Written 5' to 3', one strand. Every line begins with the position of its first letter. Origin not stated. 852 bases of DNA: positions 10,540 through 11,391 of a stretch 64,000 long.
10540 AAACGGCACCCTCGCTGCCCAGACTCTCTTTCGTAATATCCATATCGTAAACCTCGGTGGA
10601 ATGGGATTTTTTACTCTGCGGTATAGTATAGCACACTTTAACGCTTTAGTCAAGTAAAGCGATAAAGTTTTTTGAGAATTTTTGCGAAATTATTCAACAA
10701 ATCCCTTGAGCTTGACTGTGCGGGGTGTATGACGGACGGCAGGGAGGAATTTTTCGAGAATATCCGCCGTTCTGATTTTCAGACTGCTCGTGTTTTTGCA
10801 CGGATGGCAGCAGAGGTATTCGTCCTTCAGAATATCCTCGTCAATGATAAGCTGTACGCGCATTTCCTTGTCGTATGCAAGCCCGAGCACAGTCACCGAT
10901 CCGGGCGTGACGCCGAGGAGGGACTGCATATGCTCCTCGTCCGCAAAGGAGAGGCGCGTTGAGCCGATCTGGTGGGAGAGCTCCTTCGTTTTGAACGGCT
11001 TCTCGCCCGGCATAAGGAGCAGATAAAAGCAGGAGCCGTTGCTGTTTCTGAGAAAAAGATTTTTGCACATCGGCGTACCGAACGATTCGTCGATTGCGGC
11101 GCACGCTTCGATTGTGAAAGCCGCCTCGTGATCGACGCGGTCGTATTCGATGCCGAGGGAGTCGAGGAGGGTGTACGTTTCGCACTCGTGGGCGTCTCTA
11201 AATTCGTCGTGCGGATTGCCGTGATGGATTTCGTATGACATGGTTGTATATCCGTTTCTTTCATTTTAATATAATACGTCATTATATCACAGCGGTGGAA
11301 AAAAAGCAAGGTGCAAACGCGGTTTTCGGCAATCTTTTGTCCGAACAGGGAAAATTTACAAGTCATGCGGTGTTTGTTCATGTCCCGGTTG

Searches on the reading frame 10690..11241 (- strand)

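Call 11: search_protein_families(library=pfam, proteins=[window:10690-11241:-], max_evalue=0.001)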
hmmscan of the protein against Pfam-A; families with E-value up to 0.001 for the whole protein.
window:10690-11241:- (183 aa): 1 family
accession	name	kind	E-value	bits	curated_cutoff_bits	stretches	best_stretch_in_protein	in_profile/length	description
PF04073.20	tRNA_edit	-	5.5e-27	94.7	25.5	1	38-162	1-121/123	Aminoacyl-tRNA editing domain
